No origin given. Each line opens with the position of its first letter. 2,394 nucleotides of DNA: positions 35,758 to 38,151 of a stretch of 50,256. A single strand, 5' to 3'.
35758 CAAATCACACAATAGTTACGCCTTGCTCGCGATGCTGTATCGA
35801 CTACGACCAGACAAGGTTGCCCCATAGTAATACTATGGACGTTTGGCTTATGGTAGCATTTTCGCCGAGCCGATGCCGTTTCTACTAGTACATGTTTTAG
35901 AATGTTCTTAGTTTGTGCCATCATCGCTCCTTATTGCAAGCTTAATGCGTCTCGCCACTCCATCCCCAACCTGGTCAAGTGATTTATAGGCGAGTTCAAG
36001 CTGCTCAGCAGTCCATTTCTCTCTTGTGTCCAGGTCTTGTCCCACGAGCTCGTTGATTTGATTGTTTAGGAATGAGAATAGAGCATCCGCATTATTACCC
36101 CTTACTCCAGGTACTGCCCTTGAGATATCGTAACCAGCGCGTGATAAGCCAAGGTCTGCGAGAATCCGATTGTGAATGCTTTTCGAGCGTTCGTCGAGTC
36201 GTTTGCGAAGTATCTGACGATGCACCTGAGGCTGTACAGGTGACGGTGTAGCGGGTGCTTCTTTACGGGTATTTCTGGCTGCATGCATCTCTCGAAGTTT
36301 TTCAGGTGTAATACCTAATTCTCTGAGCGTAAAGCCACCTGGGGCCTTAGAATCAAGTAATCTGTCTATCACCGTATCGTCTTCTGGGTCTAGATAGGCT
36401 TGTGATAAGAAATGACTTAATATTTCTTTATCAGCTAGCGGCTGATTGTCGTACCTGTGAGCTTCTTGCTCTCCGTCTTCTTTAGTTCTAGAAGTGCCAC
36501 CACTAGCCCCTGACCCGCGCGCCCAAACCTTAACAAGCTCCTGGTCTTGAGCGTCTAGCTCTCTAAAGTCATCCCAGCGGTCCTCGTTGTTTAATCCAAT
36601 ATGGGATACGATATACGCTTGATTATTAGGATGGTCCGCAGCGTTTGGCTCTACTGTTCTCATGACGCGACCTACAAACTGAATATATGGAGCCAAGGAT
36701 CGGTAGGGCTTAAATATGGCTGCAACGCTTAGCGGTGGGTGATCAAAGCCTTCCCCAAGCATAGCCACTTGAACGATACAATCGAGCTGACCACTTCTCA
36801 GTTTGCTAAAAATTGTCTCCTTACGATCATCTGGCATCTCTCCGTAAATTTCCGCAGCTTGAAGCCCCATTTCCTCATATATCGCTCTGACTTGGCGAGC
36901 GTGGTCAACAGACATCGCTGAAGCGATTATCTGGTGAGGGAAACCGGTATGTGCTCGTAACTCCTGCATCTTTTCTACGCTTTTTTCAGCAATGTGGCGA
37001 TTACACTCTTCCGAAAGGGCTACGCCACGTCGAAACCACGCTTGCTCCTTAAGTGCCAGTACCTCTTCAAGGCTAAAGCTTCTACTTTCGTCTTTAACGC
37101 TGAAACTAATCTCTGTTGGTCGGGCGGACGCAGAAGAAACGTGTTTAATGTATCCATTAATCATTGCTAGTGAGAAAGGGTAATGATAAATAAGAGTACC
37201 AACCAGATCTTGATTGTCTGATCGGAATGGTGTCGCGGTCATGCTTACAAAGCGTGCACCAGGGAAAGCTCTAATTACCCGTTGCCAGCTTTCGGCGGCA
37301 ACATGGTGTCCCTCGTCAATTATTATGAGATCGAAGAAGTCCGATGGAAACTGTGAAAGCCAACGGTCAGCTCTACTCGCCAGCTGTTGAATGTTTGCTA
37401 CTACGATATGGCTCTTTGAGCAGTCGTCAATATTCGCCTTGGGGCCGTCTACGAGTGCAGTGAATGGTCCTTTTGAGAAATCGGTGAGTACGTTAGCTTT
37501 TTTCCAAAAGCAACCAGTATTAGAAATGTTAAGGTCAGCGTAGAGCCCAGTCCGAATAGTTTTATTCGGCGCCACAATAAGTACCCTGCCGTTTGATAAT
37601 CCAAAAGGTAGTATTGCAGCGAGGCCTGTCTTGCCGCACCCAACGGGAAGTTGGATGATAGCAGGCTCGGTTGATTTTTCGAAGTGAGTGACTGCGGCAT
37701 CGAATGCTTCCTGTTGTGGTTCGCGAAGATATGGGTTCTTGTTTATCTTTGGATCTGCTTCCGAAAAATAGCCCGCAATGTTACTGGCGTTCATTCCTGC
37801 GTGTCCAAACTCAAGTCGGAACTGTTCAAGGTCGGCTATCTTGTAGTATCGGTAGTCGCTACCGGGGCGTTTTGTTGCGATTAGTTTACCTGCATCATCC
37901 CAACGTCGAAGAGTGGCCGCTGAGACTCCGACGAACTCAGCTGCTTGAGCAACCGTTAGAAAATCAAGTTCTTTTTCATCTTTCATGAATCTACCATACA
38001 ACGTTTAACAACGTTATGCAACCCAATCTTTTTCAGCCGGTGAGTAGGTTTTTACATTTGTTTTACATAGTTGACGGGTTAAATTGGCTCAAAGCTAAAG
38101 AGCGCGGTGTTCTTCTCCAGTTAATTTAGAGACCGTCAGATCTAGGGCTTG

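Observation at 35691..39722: Candidate undescribed defence operon: XRE | HKD-nuclease-TM, 219-aa unknown, HTH-SF2 helicase, 77-aa Cys/His protein, next to type I R-M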

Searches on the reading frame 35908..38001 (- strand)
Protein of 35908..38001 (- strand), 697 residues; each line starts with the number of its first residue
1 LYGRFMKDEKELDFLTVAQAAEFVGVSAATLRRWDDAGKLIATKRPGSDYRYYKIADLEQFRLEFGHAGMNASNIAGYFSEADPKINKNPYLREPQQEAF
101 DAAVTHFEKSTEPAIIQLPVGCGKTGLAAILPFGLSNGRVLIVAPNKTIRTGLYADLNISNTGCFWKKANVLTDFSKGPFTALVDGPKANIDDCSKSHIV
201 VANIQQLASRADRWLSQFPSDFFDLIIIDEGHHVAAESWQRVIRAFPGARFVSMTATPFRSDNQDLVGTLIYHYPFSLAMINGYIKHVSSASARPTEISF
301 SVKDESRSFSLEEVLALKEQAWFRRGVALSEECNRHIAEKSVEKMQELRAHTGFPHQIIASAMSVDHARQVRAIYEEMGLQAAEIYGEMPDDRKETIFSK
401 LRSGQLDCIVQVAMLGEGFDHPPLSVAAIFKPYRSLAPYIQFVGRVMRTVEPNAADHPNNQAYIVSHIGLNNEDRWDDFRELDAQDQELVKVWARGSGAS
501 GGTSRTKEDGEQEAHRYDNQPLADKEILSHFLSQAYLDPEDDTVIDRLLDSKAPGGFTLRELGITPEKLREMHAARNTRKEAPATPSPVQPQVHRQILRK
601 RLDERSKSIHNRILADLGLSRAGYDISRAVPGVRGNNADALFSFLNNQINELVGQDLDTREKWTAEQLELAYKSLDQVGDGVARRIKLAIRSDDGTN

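Call 3: search_protein_families(library=pfam, proteins=[window:35908-38001:-], max_evalue=0.1)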
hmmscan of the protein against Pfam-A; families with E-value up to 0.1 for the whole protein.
window:35908-38001:- (697 aa): 8 families
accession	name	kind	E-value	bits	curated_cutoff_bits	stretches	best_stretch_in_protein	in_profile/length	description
PF04851.21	ResIII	-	1.8e-27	96.7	22.5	1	92-260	4-164/164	Type III restriction enzyme, res subunit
PF00271.37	Helicase_C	-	1e-11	45.5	23.5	1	345-448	6-108/110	Helicase conserved C-terminal domain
PF00376.29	MerR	-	6.9e-11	42.2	28.2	1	16-53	1-38/38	MerR family regulatory protein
PF00270.35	DEAD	-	1.9e-09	37.9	26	1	95-261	3-162/167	DEAD/DEAH box helicase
PF12728.13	HTH_17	-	1.1e-07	32.5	27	1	14-61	1-46/51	Helix-turn-helix domain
PF13411.12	MerR_1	-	9.9e-07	29.2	21.6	1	16-63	2-48/69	MerR HTH family regulatory protein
PF18766.7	SWI2_SNF2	-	0.00029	21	26.7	1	196-288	92-188/221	SWI2/SNF2 ATPase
PF13338.12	AbiEi_4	-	0.041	14.4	25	0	11-41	10-39/49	Transcriptional regulator, AbiEi antitoxin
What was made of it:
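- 35908..37986 (-): Cassette B: G3, a MerR/excisionase-type HTH fused to an SF2 helicase. The HTH is at 37813-37962, the helicase core at 36646-37728 (DEGH at 37306-37317), and the conserved C-terminal tail at 35911-36645. Pfam gives MerR, HTH_17, ResIII and Helicase_C (call 3).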

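Call 4: search_protein_families(library=padloc, proteins=[window:35908-38001:-], max_evalue=0.1)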
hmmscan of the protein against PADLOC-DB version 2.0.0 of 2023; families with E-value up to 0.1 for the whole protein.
window:35908-38001:- (697 aa): 23 families
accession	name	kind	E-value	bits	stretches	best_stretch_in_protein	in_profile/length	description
PDLC02707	PbeA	-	3.4e-15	53.7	2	354-451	523-619/672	PbeA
PDLC03659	mREase_IV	-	4.2e-14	49.4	1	192-450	309-554/945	Type IV methyl-directed restriction enzyme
PDLC03658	mREase_IV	-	9.7e-14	48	1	183-449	302-545/953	Type IV methyl-directed restriction enzyme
PDLC02704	PbeA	-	4.3e-11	40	2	366-451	548-633/682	PbeA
PDLC04133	mad1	-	1.1e-09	36.4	1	14-62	5-51/60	mads_1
PDLC03049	REase_I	-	3.5e-08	29.9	1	202-284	262-352/807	Type I restriction enzyme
PDLC02705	PbeA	-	9.9e-08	28.6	1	359-453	529-624/691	PbeA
PDLC02870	DpdF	-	7.1e-07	26.1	1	345-455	216-326/534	DpdF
PDLC02706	PbeA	-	2.1e-06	24.6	2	392-451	602-661/722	PbeA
PDLC03928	PsyrT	-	1.2e-05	21.8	1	363-452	249-338/689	-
PDLC01439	typeIV_DinG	-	3.5e-05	20.6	1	91-158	16-81/575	CAS-IV-A; associated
PDLC03348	MTase_II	-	0.00017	18.2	1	6-43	1-39/727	Type II methyltransferase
PDLC03648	REase_III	-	0.00071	15.8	1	201-293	110-204/871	Type III restriction enzyme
PDLC03041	REase_I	-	0.00076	15.5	1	216-295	443-524/1099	Type I restriction enzyme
PDLC03047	REase_I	-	0.0011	14.7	1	213-261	447-494/1107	Type I restriction enzyme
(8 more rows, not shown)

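Call 5: search_protein_families(library=ncbifam, proteins=[window:35908-38001:-], max_evalue=0.1)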
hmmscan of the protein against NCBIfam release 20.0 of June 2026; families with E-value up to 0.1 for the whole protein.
window:35908-38001:- (697 aa): 25 families
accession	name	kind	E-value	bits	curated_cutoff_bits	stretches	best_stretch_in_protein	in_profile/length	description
NF053632.1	heli_RadD_YejH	equivalog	5.3e-26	91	720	1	92-451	3-344/573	DNA repair helicase RadD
NF046051.1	restrict_EcoAI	equivalog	2.2e-13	49.5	550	1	92-275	158-333/768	EcoAI/FtnUII family type I restriction enzme subunit R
NF003673.1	PRK05298.1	equivalog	9e-09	34.2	743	1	345-453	433-546/653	excinuclease ABC subunit UvrB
TIGR00631.1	uvrb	equivalog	9.9e-09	34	750.1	1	345-452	433-545/658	excinuclease ABC subunit UvrB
NF045503.1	repair_heli_XPB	equivalog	2.2e-08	33.1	610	1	87-449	179-508/548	DNA repair helicase XPB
TIGR04095.1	dnd_restrict_1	equivalog_domain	4.5e-07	29.2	600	1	371-450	305-384/451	DNA phosphorothioation system restriction enzyme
TIGR01764.1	excise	domain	3.9e-05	23.9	28.8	1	14-53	1-39/49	excisionase family DNA-binding protein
TIGR03453.1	partition_RepA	equivalog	0.0003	19.8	348.45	1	9-71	28-90/387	plasmid partitioning protein RepA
NF041063.1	DpdF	equivalog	0.00041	19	550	1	90-145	139-194/813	protein DpdF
NF047375.1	HeatShock_HspR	equivalog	0.00046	20.1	105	1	15-62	4-50/92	heat shock protein transcriptional repressor HspR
NF033787.1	HTH_BldC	subfamily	0.00058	19.7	77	1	14-54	2-42/49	BldC family transcriptional regulator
NF040522.1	VC1465_fam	subfamily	0.001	19.1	70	1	7-38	2-33/111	VC1465 family Xer recombination activation factor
NF008521.0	PRK11448.1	equivalog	0.0034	15.4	729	0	238-286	575-621/1123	type I restriction-modification system endonuclease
TIGR02044.1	CueR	equivalog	0.0077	16.3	147.4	1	17-63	3-49/127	Cu(I)-responsive transcriptional regulator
TIGR02043.1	ZntR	equivalog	0.016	15.4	167.95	1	16-63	3-50/131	Zn(2+)-responsive transcriptional regulator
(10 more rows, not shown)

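Call 6: search_protein_families(library=phrogs, proteins=[window:35908-38001:-], max_evalue=0.1)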
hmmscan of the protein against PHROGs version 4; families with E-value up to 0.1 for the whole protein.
window:35908-38001:- (697 aa): 20 families
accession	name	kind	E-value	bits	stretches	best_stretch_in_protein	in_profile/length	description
phrog_16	-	DNA, RNA and nucleotide metabolism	6.6e-55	187.8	1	83-583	261-674/986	DNA helicase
phrog_62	-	DNA, RNA and nucleotide metabolism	3e-09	35.9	1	63-271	682-862/1881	DNA helicase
phrog_16694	-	unknown function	1.5e-07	30.7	1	92-289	275-484/1010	-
phrog_66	-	integration and excision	3.8e-07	31.1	1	7-68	86-146/412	excisionase and transcriptional regulator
phrog_11671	-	unknown function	2.7e-06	28.5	1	15-62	8-55/146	-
phrog_6620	-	integration and excision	7.5e-06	26.6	1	15-62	2-49/201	transposase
phrog_1729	-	unknown function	6.9e-05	23.9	1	16-58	94-134/142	-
phrog_2474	-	transcription regulation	9.7e-05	23.3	1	14-58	48-92/118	MerR-like transcriptional regulator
phrog_2907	-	integration and excision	0.00041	21.7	1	13-55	5-51/117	excisionase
phrog_6819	-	DNA, RNA and nucleotide metabolism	0.0011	18.4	0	92-158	21-82/645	Holliday junction branch migration helicase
phrog_20793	-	unknown function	0.0012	19.8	1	18-60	11-53/86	-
phrog_6401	-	DNA, RNA and nucleotide metabolism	0.0013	19.5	1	11-56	6-51/64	DNA binding protein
phrog_9690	-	DNA, RNA and nucleotide metabolism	0.0019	18.3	1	219-451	34-258/306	DNA helicase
phrog_2488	-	DNA, RNA and nucleotide metabolism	0.0026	17.6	0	87-131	14-58/579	DNA helicase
phrog_57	-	head and packaging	0.0035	18.2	1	13-53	11-51/199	terminase small subunit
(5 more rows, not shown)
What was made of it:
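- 35908..37986 (-): It matches phrog_16 at 6.6e-55 (call 6).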

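Call 9: find_related_loci(query=window:35908-38001:-, collection=genome_contigs, flank=8000)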
Query window:35908-38001:- (697 aa) in genome_contigs; peptide patterns used: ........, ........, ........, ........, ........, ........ (x = any residue, [..] = any of these).
61 stretches matched a pattern, but none encodes a relative of the query by tblastn (E <= 1e-3).
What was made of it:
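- Tried and rejected: It found nothing (call 9).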

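Call 14: find_homologous_proteins(query=window:35908-38001:-)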
Query window:35908-38001:- (697 aa): 4313 proteins with E <= 0.001 among 8000 candidates; the best 120 are listed.
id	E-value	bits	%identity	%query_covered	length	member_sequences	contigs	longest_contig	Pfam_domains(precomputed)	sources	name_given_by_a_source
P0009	0.0e+0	1448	92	99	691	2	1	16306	PF12728.14,PF00376.30,PF13411.13,PF00270.36,PF00271.38,PF04851.22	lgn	-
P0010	0.0e+0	1299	81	98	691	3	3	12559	PF12728.14,PF00376.30,PF13411.13,PF00270.36,PF18766.8,PF00271.38,PF04851.22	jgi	jgi:DNA repair protein RadD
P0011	0.0e+0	1113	68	99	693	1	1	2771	PF12728.14,PF00376.30,PF13411.13,PF00270.36,PF18766.8,PF00271.38,PF04851.22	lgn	-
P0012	0.0e+0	1112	71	99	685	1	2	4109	PF12728.14,PF00376.30,PF13411.13,PF00270.36,PF00271.38,PF04851.22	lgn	-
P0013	0.0e+0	1103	69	99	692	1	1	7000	PF12728.14,PF00376.30,PF13411.13,PF00270.36,PF00271.38,PF04851.22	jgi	jgi:DNA repair protein RadD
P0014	0.0e+0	1101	70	98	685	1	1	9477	PF12728.14,PF00376.30,PF13411.13,PF00270.36,PF00271.38,PF04851.22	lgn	-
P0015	0.0e+0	1098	71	98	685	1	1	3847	PF12728.14,PF00376.30,PF13411.13,PF00270.36,PF00271.38,PF04851.22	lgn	-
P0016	0.0e+0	1092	68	98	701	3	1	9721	PF12728.14,PF00376.30,PF13411.13,PF00270.36,PF18766.8,PF00271.38,PF04851.22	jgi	jgi:DNA repair protein RadD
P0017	0.0e+0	1091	69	98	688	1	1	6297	PF12728.14,PF00376.30,PF13411.13,PF00270.36,PF00271.38,PF04851.22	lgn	-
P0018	0.0e+0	1091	67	98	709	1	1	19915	PF12728.14,PF00376.30,PF13411.13,PF00270.36,PF18766.8,PF00271.38,PF04851.22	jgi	jgi:DNA repair protein RadD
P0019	0.0e+0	1089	68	98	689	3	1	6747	PF12728.14,PF00376.30,PF13411.13,PF00270.36,PF18766.8,PF00271.38,PF04851.22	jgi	jgi:excisionase family DNA binding protein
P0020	0.0e+0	1081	69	98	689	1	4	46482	PF12728.14,PF00376.30,PF13411.13,PF00270.36,PF18766.8,PF00271.38,PF04851.22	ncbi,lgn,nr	ncbi:MAG: DEAD/DEAH box helicase family protein [Mycolicibacterium neoaurum]|nr:DEAD/DEAH box helica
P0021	0.0e+0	1076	68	98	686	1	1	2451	PF12728.14,PF00376.30,PF13411.13,PF00270.36,PF18766.8,PF00271.38,PF04851.22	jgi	jgi:excisionase family DNA binding protein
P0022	0.0e+0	1075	67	98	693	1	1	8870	PF12728.14,PF00376.30,PF13411.13,PF00270.36,PF18766.8,PF00271.38,PF04851.22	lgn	-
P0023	0.0e+0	1064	68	97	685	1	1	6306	PF12728.14,PF00376.30,PF13411.13,PF00270.36,PF18766.8,PF00271.38,PF04851.22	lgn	-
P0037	0.0e+0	1052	67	98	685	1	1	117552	PF12728.14,PF00376.30,PF13411.13,PF00270.36,PF18766.8,PF00271.38,PF04851.22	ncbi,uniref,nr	ncbi:hypothetical protein BHQ21_10700 [Mycobacterium sherrisii]|uniref:Helicase n=1 Tax=Mycobacteriu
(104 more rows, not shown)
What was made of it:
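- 35908..37986 (-): Homologs number 4313, at 65-70% identity to Actinomycetota (call 14).
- Checked: Close homologs are 691 aa (call 14).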

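Call 16: find_encoding_contigs(protein=P0009, flank=6000, max_places=2)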
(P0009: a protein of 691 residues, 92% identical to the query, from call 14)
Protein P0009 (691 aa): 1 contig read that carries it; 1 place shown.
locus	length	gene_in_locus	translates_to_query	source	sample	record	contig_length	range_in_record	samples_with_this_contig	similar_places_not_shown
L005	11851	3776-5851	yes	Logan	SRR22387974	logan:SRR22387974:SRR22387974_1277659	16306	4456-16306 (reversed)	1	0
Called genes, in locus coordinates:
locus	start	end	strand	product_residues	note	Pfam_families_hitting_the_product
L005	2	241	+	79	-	?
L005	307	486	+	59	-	-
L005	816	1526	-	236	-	-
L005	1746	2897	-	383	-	PF00089:Trypsin, PF13365:Trypsin_2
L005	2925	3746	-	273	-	PF12705:PDDEXK_1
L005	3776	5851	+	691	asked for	PF00376:MerR, PF12728:HTH_17 (weak), PF13411:MerR_1 (weak), PF04851:ResIII, PF00270:DEAD, PF00271:Helicase_C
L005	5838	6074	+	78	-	-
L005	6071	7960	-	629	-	PF10593:Z1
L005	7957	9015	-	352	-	PF09565:RE_NgoFVII, PF20731:RE_NgoFVII_C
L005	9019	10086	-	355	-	PF00145:DNA_methylase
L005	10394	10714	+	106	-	PF12599:DUF3768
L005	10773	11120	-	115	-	-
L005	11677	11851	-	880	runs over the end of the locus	PF26449:DUF8128, PF01935:DUF87 (weak), PF10412:TrwB_AAD_bind (faint)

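Call 17: find_encoding_contigs(protein=P0037, flank=6000, max_places=2)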
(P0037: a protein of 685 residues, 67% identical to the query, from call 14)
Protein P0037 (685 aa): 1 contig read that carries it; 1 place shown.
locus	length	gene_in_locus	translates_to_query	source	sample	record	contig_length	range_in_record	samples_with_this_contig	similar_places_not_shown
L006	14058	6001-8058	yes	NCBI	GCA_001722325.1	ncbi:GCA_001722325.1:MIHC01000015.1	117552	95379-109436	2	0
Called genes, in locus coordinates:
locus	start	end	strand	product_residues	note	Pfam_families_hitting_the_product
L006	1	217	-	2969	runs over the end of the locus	PF00668:Condensation, PF00501:AMP-binding, PF00550:PP-binding, PF00668:Condensation, PF00501:AMP-binding, PF13193:AMP-binding_C, PF00550:PP-binding, PF01370:Epimerase, +2 more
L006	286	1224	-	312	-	PF00551:Formyl_trans_N, PF02911:Formyl_trans_C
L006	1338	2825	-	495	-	PF00083:Sugar_tr (weak), PF07690:MFS_1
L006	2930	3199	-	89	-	-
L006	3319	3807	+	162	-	PF00255:GSHPx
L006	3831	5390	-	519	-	PF00823:PPE, PF18878:PPE-PPW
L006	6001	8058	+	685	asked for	PF00376:MerR, PF12728:HTH_17, PF13411:MerR_1 (weak), PF04851:ResIII, PF00270:DEAD, PF18766:SWI2_SNF2 (weak), PF00271:Helicase_C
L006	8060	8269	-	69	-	-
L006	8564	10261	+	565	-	PF03235:GmrSD_N, PF07510:GmrSD_C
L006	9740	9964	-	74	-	-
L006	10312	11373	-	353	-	PF00145:DNA_methylase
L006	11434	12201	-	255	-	PF09233:Endonuc-EcoRV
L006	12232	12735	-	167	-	PF03852:Vsr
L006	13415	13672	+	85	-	-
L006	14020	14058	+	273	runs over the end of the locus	PF13730:HTH_36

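Call 18: find_encoding_contigs(protein=P0010, flank=6000, max_places=3)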
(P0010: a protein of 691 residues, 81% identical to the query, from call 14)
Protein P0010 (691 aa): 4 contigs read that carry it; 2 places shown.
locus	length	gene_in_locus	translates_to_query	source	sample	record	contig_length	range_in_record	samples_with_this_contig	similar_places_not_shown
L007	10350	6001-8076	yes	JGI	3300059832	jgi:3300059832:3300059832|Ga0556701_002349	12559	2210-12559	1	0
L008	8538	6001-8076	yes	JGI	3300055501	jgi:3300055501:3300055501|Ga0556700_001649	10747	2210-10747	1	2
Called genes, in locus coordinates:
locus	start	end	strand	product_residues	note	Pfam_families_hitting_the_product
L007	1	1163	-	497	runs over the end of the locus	-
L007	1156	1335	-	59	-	-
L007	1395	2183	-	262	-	-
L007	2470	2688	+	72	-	-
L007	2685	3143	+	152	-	-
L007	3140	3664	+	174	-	-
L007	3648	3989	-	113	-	PF18932:DUF5681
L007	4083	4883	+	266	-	PF01844:HNH, PF14279:HNH_5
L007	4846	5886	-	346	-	PF00145:DNA_methylase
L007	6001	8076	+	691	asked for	PF00376:MerR (weak), PF12728:HTH_17 (weak), PF13411:MerR_1 (weak), PF04851:ResIII, PF00270:DEAD, PF18766:SWI2_SNF2 (weak), PF00271:Helicase_C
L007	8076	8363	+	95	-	-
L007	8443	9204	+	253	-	-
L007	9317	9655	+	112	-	-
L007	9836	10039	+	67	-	PF00471:Ribosomal_L33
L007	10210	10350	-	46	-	?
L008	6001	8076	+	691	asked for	PF00376:MerR (weak), PF12728:HTH_17 (weak), PF13411:MerR_1 (weak), PF04851:ResIII, PF00270:DEAD, PF18766:SWI2_SNF2 (weak), PF00271:Helicase_C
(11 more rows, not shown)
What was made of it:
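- Helicase contexts keep G4 but differ on both sides (calls 16-18).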

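Call 21: find_related_loci(query=A1, collection=genome_contigs, flank=8000)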
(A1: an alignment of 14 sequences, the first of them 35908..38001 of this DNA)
Query A1 (697 aa) in genome_contigs; peptide patterns used: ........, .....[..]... (x = any residue, [..] = any of these).
416 stretches matched a pattern; 404 encode a relative of the query (tblastn E <= 1e-3); the best 80 are kept; 80 distinct loci.
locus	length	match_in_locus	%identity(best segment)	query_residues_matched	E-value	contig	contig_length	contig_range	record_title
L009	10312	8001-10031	67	13-690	0e+0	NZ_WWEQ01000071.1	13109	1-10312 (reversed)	Brevibacterium rongguiense strain 5221 NODE_71_length_13109_cov_51.734247_71, whole genome shotgun sequence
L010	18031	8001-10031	67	13-690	0e+0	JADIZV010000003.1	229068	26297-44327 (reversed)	MAG: Candidatus Phosphoribacter baldrii isolate AalW_18-Q3-R10-53_BAT3C.524 tig00404158-10-2307060, whole genome shotgun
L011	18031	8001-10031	66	13-690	0e+0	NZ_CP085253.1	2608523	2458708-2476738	Micrococcus antarcticus strain ABH-515 chromosome, complete genome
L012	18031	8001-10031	67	13-690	0e+0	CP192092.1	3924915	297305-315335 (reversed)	Actinomycetota bacterium strain CA-103832 chromosome, complete genome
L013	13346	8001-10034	67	13-691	0e+0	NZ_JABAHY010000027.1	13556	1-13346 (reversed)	Nesterenkonia sedimenti strain MY13 scaffold27, whole genome shotgun sequence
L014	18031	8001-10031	66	13-690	0e+0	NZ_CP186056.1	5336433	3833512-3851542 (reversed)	Mycobacterium sp. WMMD1722 chromosome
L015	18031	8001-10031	67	13-690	0e+0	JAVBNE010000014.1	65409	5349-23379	MAG: Cellulomonadaceae bacterium isolate EPI_MAG_00071 c_000009521464, whole genome shotgun sequence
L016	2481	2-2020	68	17-691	0e+0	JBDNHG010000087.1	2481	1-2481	MAG: Acidimicrobiales bacterium isolate concoct.245.ELB k141_164475, whole genome shotgun sequence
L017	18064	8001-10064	65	6-696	0e+0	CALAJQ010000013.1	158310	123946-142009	MAG: uncultured Acidimicrobiales bacterium isolate L4_Bin_METABAT__47_1 genome assembly, contig: c_000000130410, whole g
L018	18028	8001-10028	68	13-690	0e+0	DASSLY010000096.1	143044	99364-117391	MAG TPA_asm: Dermatophilaceae bacterium isolate SMAG_U1184 k141_461764, whole genome shotgun sequence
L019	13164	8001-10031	68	13-690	0e+0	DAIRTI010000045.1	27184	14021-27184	MAG TPA_asm: Propioniciclava sp. isolate CTOTU7643 NODE_3009_length_27184_cov_8.059567, whole genome shotgun sequence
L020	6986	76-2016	66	42-689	0e+0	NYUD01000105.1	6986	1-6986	MAG: Planctomycetota bacterium isolate CPC51 MHASMcontig_867059, whole genome shotgun sequence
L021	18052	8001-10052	66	4-689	0e+0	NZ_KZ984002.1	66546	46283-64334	Leucobacter sp. wl10 Scaffold16, whole genome shotgun sequence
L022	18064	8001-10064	54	1-690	0e+0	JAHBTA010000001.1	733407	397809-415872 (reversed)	MAG: Microbacteriaceae bacterium isolate ACE_ACT14 ACT14_1, whole genome shotgun sequence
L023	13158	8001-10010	53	13-687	0e+0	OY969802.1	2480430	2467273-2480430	MAG: uncultured Solirubrobacterales bacterium isolate MFD02840.bin.1.179 genome assembly, chromosome: 1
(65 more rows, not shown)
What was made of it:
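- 35908..37986 (-): Relatives occur in 404 species genomes (call 21).
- It also sits in chromosomes, away from replication modules (call 21).
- Tried and rejected: The alignment-based scan worked (call 21).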
